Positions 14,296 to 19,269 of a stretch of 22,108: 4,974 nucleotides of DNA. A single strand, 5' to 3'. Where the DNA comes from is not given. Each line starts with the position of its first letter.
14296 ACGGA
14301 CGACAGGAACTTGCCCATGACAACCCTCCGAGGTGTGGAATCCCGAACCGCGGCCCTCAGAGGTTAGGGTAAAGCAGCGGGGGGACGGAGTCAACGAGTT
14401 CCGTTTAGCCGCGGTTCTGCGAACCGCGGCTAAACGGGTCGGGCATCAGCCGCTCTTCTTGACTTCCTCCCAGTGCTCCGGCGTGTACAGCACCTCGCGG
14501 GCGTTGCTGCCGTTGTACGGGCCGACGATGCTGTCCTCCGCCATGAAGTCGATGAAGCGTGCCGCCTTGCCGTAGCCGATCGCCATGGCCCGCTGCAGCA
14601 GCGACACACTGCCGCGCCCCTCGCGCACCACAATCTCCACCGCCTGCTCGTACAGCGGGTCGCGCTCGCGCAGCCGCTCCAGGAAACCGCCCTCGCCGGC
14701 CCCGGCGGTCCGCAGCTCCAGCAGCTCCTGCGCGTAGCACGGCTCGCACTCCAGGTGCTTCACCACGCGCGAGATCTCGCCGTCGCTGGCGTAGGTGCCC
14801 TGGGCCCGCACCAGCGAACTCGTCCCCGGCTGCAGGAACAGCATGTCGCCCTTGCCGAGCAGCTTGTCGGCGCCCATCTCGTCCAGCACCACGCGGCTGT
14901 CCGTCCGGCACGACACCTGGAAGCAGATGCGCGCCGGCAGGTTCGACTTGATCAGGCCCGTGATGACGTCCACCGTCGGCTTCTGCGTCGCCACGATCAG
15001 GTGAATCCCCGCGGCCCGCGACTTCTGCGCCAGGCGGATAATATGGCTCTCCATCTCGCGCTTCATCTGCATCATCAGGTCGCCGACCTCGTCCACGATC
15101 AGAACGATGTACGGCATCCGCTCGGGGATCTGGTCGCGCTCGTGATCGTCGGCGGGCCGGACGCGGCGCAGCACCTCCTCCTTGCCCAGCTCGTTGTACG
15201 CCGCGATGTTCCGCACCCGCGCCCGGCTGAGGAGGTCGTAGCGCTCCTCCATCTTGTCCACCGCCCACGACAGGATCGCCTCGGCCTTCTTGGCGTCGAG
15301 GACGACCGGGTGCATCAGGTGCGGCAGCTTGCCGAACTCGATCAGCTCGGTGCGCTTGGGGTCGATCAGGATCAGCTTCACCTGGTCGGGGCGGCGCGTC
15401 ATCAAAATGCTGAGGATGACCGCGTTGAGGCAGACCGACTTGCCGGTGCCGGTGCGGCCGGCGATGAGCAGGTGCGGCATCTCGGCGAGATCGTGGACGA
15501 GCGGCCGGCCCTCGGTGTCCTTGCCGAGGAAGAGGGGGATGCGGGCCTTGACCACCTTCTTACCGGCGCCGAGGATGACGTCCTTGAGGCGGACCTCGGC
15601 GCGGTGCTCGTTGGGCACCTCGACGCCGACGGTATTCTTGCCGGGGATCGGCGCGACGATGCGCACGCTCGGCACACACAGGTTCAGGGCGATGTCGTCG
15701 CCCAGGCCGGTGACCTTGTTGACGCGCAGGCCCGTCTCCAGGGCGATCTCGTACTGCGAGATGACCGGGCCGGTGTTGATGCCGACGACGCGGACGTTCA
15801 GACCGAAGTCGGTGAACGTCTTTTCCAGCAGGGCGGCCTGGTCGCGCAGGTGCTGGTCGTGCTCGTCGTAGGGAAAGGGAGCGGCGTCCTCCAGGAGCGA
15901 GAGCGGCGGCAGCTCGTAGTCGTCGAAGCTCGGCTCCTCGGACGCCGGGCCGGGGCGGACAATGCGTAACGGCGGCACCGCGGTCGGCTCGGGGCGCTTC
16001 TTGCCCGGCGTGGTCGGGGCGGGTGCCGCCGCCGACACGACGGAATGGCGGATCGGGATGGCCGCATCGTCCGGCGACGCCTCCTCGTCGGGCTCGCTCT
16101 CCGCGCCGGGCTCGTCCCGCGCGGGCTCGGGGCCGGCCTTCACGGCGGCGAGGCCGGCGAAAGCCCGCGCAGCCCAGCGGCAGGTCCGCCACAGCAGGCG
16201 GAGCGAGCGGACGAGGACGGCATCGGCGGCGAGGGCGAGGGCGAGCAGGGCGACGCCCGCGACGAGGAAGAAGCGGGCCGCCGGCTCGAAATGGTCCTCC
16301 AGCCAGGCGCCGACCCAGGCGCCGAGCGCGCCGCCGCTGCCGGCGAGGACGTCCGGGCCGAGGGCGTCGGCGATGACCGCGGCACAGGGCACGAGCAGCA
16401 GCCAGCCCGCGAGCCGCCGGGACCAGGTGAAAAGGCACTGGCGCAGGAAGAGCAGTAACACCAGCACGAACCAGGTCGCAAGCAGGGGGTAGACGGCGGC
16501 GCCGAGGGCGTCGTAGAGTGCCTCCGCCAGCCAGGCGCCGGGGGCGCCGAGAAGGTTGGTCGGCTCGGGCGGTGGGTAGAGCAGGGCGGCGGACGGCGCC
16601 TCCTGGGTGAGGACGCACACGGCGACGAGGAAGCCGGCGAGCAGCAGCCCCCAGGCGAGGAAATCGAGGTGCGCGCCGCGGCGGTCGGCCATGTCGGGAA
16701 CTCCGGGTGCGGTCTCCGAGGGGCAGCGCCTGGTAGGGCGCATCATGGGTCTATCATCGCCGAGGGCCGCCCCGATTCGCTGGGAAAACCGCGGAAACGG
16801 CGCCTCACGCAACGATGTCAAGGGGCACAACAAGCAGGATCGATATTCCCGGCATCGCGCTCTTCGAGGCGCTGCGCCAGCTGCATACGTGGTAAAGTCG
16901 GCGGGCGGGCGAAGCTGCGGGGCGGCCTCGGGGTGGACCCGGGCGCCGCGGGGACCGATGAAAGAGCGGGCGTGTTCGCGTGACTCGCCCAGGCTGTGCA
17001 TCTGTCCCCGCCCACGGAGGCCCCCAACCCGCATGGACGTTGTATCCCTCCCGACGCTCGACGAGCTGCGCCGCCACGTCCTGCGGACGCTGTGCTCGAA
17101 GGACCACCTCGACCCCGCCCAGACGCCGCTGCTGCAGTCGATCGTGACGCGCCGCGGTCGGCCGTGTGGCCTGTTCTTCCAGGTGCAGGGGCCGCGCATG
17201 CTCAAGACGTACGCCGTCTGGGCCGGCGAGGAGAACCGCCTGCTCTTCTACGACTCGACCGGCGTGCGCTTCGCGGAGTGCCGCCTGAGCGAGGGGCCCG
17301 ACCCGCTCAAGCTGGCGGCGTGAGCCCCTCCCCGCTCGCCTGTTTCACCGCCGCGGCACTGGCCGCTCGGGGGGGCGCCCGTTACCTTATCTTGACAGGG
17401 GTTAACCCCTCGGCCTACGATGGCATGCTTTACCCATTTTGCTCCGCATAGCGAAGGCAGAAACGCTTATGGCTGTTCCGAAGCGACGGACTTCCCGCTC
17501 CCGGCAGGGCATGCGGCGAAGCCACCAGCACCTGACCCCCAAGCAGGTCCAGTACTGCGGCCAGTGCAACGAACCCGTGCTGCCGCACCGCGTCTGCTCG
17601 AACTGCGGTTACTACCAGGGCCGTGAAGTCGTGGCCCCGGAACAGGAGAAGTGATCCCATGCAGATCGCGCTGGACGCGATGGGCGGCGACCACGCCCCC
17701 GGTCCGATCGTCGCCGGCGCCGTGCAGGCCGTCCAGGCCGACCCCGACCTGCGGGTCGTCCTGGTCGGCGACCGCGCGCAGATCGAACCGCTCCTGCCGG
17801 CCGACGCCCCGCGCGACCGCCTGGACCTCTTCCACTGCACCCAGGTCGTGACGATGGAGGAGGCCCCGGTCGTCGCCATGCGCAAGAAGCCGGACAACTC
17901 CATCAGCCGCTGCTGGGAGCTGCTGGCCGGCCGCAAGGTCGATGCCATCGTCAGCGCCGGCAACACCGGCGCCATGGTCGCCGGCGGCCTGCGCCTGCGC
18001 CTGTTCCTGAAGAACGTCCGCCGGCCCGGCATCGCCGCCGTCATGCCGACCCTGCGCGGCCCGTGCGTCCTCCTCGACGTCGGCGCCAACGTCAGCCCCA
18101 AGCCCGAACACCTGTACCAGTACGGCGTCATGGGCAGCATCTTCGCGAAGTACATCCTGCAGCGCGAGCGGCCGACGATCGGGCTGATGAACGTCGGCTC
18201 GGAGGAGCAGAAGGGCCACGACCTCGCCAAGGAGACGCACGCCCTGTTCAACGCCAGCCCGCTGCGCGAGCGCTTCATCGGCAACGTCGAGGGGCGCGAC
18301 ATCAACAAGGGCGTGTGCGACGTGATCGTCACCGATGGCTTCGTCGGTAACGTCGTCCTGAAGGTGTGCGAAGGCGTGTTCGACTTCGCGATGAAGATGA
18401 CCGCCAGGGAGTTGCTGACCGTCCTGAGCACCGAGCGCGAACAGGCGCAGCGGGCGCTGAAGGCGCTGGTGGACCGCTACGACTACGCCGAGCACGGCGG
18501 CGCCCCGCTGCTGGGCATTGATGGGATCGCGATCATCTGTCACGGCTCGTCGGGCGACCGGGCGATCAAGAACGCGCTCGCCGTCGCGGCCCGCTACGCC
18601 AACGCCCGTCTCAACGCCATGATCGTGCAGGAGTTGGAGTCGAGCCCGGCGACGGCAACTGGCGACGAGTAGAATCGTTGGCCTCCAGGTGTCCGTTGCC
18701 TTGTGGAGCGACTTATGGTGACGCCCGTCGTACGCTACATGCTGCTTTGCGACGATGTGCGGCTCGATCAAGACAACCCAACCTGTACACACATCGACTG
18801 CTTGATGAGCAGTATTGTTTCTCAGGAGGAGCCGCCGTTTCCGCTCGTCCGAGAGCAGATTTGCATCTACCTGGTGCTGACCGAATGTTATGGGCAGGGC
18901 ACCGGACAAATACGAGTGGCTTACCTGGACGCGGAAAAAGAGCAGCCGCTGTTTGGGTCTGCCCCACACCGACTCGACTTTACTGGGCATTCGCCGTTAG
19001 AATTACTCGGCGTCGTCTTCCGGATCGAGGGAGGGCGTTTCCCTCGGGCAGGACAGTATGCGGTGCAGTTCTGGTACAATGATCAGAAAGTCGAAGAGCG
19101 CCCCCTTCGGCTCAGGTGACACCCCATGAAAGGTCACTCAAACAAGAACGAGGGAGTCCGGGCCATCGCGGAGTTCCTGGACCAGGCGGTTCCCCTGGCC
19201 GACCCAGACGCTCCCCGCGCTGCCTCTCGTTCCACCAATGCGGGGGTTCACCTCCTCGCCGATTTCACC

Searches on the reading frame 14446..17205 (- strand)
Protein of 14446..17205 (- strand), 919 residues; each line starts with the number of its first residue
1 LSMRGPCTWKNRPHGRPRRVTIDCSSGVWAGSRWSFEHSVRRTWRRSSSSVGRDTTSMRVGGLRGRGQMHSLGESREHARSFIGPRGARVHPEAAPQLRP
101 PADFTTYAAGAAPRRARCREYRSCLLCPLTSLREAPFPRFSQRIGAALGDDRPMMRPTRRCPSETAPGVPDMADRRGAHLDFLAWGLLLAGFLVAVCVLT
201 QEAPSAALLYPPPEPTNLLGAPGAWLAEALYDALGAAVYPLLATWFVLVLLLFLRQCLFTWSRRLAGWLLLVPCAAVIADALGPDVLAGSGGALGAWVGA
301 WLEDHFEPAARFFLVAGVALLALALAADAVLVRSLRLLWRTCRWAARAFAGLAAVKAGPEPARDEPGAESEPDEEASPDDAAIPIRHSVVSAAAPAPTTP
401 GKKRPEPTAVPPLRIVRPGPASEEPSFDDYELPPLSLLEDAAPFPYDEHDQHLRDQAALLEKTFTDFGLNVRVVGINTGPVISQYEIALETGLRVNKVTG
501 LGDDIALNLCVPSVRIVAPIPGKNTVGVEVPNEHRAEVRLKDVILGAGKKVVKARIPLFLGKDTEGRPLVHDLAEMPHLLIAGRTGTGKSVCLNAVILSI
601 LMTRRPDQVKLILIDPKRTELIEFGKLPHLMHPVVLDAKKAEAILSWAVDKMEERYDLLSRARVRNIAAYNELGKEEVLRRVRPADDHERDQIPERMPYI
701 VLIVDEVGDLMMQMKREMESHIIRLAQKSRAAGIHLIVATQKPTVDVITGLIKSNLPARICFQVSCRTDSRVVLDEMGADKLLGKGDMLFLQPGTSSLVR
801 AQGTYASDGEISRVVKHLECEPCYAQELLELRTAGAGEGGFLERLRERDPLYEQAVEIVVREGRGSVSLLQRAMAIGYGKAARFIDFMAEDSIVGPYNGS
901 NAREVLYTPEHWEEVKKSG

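Call 14: search_protein_families(library=pfam, proteins=[window:14446-17205:-])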
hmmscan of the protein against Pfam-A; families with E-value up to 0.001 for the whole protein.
window:14446-17205:- (919 aa): 6 families
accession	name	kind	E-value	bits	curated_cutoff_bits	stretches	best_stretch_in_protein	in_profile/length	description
PF01580.24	FtsK_SpoIIIE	-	1.3e-56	191.9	24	1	540-744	2-220/221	FtsK/SpoIIIE family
PF17854.6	FtsK_alpha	-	2e-29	102.2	22.9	1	432-532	1-101/101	FtsK alpha domain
PF09397.16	FtsK_gamma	-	5.2e-23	81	30.6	1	847-907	2-62/63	Ftsk gamma domain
PF13491.11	FtsK_4TM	-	1.3e-08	35.2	23.1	1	182-329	9-161/171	4TM region of DNA translocase FtsK/SpoIIIE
PF20703.3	nSTAND1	-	2.8e-05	24.4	27.1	1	557-740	14-159/379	Novel STAND NTPase 1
PF12846.13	AAA_10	-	0.00082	18.9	27.5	0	576-619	21-60/362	AAA-like domain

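Call 89: find_homologous_proteins(query=window:14446-17205:-, max_evalue=1e-50)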
Query window:14446-17205:- (919 aa): 782 proteins with E <= 1e-50 among 8000 candidates; the best 120 are listed.
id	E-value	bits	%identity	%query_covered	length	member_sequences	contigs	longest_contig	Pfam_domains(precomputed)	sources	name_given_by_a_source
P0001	0.0e+0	1678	100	81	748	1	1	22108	PF17854.7,PF20703.4,PF13491.12,PF01580.25,PF09397.17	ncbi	-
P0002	0.0e+0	1267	77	81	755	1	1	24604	PF17854.7,PF20703.4,PF13491.12,PF01580.25,PF09397.17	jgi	jgi:S-DNA-T family DNA segregation ATPase FtsK/SpoIIIE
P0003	0.0e+0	1266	77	81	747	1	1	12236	PF17854.7,PF13491.12,PF01580.25,PF09397.17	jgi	jgi:S-DNA-T family DNA segregation ATPase FtsK/SpoIIIE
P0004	0.0e+0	1237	76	81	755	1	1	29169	PF17854.7,PF13491.12,PF01580.25,PF09397.17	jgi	jgi:DNA segregation ATPase FtsK/SpoIIIE, S-DNA-T family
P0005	0.0e+0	1221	75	81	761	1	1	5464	PF17854.7,PF13491.12,PF01580.25,PF09397.17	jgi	jgi:DNA segregation ATPase FtsK/SpoIIIE, S-DNA-T family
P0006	0.0e+0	1210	75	81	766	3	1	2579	PF17854.7,PF13491.12,PF01580.25,PF09397.17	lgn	-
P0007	0.0e+0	1205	73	81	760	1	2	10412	PF17854.7,PF20703.4,PF13491.12,PF01580.25,PF09397.17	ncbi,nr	ncbi:MAG: DNA translocase FtsK [Gemmataceae bacterium]|nr:DNA translocase FtsK [Gemmataceae bacteriu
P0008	0.0e+0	1197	75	78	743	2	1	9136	PF17854.7,PF13491.12,PF01580.25,PF09397.17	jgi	-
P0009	0.0e+0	1139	78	73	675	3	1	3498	PF01935.24,PF17854.7,PF12846.14,PF20703.4,PF01580.25,PF09397.17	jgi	jgi:S-DNA-T family DNA segregation ATPase FtsK/SpoIIIE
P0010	0.0e+0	1122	70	81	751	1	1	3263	PF17854.7,PF13491.12,PF01580.25,PF09397.17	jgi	jgi:S-DNA-T family DNA segregation ATPase FtsK/SpoIIIE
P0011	0.0e+0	1110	68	81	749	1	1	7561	PF17854.7,PF12846.14,PF13491.12,PF01580.25,PF09397.17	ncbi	-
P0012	0.0e+0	1107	68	81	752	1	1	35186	PF17854.7,PF12846.14,PF13491.12,PF01580.25,PF09397.17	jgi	jgi:S-DNA-T family DNA segregation ATPase FtsK/SpoIIIE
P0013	0.0e+0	1105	68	81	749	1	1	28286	PF17854.7,PF12846.14,PF13491.12,PF01580.25,PF09397.17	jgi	jgi:DNA segregation ATPase FtsK/SpoIIIE, S-DNA-T family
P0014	0.0e+0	1105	68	81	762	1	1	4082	PF17854.7,PF12846.14,PF13491.12,PF01580.25,PF09397.17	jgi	jgi:S-DNA-T family DNA segregation ATPase FtsK/SpoIIIE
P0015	0.0e+0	1104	68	81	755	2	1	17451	PF17854.7,PF12846.14,PF13491.12,PF01580.25,PF09397.17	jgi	-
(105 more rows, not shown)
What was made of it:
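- On REP / REPIN (RAYT-associated repeats): The window is the whole contig (call 89).
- Copy number in the source genome is unknown, because the window is the whole 22-kb contig (call 89).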

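Call 90: find_encoding_contigs(protein=P0002, flank=10000, max_places=2)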
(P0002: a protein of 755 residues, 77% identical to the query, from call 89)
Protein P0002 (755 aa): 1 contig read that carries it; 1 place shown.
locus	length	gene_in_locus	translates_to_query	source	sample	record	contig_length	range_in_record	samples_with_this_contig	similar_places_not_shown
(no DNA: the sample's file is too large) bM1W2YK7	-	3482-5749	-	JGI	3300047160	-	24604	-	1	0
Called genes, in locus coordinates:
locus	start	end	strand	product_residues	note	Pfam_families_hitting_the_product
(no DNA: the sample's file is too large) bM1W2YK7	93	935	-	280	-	PF09250:Prim-Pol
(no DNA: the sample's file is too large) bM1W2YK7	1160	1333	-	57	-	-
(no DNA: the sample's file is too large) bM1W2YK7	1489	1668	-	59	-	-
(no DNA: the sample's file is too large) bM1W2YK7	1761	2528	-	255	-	-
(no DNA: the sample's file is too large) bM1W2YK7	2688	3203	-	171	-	PF00588:SpoU_methylase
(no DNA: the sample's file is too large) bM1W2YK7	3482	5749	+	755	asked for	PF13491:FtsK_4TM, PF17854:FtsK_alpha, PF01580:FtsK_SpoIIIE, PF20703:nSTAND1 (weak), PF09397:FtsK_gamma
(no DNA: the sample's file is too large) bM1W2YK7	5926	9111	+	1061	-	PF00069:Pkinase, PF07714:PK_Tyr_Ser-Thr, PF00400:WD40, PF23381:Beta-prop_IFT122_1st, PF23414:Beta-prop_EML_2, PF24105:Beta-prop_CAF1B_HIR1, PF24796:WDR55, PF24805:EIF3I, +108 more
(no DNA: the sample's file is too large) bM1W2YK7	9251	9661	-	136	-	-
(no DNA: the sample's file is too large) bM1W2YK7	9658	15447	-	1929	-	PF00069:Pkinase, PF07714:PK_Tyr_Ser-Thr, PF00400:WD40, PF23381:Beta-prop_IFT122_1st, PF24814:WD40_Prp19, PF25047:Beta-prop_TEP1_2nd, PF25168:Beta-prop_WDR36-Utp21_2nd, PF25172:Beta-prop_WDR3_2nd, +62 more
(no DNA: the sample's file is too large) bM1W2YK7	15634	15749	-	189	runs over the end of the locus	PF04542:Sigma70_r2 (faint), PF08281:Sigma70_r4_2, PF04545:Sigma70_r4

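Call 91: find_encoding_contigs(protein=P0004, flank=10000, max_places=2)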
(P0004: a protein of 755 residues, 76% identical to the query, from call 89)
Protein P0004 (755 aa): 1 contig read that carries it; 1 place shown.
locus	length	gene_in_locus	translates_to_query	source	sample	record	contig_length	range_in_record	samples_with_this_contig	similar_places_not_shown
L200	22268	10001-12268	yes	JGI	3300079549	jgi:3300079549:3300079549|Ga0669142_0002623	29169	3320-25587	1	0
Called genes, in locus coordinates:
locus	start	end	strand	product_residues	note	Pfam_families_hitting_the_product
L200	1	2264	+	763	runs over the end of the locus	PF01663:Phosphodiest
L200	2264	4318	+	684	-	PF01663:Phosphodiest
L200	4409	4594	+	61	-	-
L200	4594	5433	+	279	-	-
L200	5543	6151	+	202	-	PF00685:Sulfotransfer_1, PF13469:Sulfotransfer_3 (weak)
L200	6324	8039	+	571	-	PF00916:Sulfate_transp, PF01740:STAS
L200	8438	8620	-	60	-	-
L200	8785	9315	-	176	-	-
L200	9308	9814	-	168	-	PF00588:SpoU_methylase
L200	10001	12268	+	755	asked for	PF13491:FtsK_4TM, PF17854:FtsK_alpha, PF01580:FtsK_SpoIIIE, PF09397:FtsK_gamma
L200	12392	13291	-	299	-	PF00248:Aldo_ket_red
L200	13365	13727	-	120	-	PF13466:STAS_2, PF01740:STAS (weak)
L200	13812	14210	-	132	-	-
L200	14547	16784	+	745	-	-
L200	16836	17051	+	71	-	-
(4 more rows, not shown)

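Call 92: find_encoding_contigs(protein=P0003, flank=10000, max_places=2)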
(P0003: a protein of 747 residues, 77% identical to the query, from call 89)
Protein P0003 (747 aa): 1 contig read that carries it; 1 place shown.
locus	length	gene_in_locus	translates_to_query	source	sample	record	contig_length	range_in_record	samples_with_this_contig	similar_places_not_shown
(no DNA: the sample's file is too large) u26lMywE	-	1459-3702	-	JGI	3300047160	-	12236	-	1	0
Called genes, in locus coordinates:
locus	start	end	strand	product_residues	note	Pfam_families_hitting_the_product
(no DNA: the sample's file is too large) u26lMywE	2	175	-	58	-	?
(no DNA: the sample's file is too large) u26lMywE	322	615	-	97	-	-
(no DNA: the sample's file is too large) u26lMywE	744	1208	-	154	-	PF00588:SpoU_methylase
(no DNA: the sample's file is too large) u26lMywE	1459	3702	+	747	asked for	PF13491:FtsK_4TM, PF17854:FtsK_alpha, PF01580:FtsK_SpoIIIE, PF09397:FtsK_gamma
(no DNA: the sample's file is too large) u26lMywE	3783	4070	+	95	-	-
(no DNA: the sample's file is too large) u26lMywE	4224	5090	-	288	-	PF06283:ThuA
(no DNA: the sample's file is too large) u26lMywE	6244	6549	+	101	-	-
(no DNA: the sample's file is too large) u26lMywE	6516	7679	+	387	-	PF02985:HEAT (faint), PF03130:HEAT_PBS (faint), PF13513:HEAT_EZ (faint), PF13646:HEAT_2, PF00514:Arm (faint), PF01602:Adaptin_N (faint), PF12717:Cnd1 (faint), PF13646:HEAT_2, +1 more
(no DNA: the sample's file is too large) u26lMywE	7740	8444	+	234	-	PF02985:HEAT (faint)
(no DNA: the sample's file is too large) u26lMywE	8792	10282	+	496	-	PF02310:B12-binding (weak), PF04055:Radical_SAM, PF13282:DUF4070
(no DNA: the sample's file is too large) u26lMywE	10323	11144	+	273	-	PF13369:Transglut_core2, PF13371:TPR_9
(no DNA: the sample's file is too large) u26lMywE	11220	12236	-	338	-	?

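Call 94: find_encoding_contigs(protein=P0007, flank=10000, max_places=2)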
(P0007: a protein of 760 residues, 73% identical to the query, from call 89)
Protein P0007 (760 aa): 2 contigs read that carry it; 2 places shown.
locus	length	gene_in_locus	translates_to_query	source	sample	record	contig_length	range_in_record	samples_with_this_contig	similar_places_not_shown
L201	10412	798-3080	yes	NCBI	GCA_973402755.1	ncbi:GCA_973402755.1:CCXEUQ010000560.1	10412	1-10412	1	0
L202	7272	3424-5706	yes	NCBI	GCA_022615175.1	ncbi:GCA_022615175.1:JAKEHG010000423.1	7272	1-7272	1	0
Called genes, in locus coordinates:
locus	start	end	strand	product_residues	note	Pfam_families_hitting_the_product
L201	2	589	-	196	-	?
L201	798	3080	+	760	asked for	PF13491:FtsK_4TM, PF17854:FtsK_alpha, PF01580:FtsK_SpoIIIE, PF20703:nSTAND1 (faint), PF09397:FtsK_gamma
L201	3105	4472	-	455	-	PF00180:Iso_dh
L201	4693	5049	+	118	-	PF00111:Fer2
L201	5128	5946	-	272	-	-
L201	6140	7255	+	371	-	PF00432:Prenyltrans (faint), PF13243:SQHop_cyclase_C (faint)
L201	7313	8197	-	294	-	-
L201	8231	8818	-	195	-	PF14771:DUF4476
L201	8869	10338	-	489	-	PF01425:Amidase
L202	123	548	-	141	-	PF26395:E2-CBASS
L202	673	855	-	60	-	-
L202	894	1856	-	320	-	PF14464:Prok-JAB (weak)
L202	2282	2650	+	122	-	-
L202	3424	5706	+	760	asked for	PF13491:FtsK_4TM, PF17854:FtsK_alpha, PF01580:FtsK_SpoIIIE, PF20703:nSTAND1 (faint), PF09397:FtsK_gamma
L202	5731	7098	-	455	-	PF00180:Iso_dh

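Call 95: find_encoding_contigs(protein=P0012, flank=10000, max_places=1)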
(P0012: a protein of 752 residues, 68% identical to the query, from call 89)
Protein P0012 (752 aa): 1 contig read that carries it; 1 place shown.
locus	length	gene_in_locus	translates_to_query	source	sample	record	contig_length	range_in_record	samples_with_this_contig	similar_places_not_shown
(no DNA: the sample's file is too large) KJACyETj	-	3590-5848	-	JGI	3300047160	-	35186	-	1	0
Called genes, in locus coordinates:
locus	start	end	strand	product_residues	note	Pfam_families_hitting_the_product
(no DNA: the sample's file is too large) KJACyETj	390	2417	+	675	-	PF21033:RMD1-3 (faint), PF00515:TPR_1 (faint), PF07719:TPR_2 (faint), PF13414:TPR_11 (faint), PF13428:TPR_14 (faint), PF13431:TPR_17 (faint), PF13424:TPR_12 (weak), PF13432:TPR_16, +4 more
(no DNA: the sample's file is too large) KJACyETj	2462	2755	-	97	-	-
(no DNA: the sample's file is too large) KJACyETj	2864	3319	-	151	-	PF00588:SpoU_methylase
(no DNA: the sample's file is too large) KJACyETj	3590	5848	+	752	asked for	PF13491:FtsK_4TM, PF17854:FtsK_alpha, PF01580:FtsK_SpoIIIE, PF12846:AAA_10 (faint), PF09397:FtsK_gamma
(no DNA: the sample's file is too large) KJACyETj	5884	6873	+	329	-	PF00849:PseudoU_synth_2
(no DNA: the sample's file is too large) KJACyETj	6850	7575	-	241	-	PF13302:Acetyltransf_3, PF00583:Acetyltransf_1 (weak)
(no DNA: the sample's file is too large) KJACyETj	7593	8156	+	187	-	PF03352:Adenine_glyco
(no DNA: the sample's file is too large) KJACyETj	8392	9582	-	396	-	-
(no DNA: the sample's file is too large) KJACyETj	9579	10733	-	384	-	-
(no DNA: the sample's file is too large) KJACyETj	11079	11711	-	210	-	-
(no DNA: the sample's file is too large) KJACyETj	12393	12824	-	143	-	-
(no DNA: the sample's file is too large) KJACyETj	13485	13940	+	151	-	-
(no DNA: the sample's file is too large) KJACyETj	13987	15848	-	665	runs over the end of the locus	PF03190:Thioredox_DsbH, PF13899:Thioredoxin_7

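Call 96: find_encoding_contigs(protein=P0008, flank=10000, max_places=1)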
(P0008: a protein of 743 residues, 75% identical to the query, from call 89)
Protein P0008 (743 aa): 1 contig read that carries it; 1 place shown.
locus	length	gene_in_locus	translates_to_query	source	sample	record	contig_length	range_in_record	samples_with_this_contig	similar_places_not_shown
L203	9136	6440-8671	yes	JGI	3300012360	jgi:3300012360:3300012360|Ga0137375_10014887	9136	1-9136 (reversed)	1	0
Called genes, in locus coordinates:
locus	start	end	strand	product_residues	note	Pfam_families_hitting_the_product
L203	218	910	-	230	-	-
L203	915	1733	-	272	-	PF03237:Terminase_6N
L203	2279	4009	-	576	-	-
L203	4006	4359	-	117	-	-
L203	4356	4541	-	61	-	-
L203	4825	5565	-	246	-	-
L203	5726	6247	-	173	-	PF00588:SpoU_methylase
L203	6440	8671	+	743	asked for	PF13491:FtsK_4TM, PF17854:FtsK_alpha, PF01580:FtsK_SpoIIIE, PF09397:FtsK_gamma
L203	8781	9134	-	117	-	?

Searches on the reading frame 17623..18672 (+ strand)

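Call 14: search_protein_families(library=pfam, proteins=[window:17623-18672:+])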
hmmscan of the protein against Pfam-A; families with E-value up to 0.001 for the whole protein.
window:17623-18672:+ (349 aa): 1 family
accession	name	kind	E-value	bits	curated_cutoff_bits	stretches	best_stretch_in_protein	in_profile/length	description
PF02504.20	FA_synthesis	-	1.9e-95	320.1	29.1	1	13-331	1-322/324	Fatty acid synthesis protein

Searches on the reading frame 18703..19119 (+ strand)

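Call 59: search_protein_families(library=pfam, proteins=[window:18703-19119:+], max_evalue=0.01)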
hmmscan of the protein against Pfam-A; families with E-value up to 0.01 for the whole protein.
window:18703-19119:+ (138 aa): 1 family
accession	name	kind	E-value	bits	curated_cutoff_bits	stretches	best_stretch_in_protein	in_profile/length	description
PF22091.2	DUF6941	-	1.3e-08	35.7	27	1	12-137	2-124/125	Family of unknown function (DUF6941)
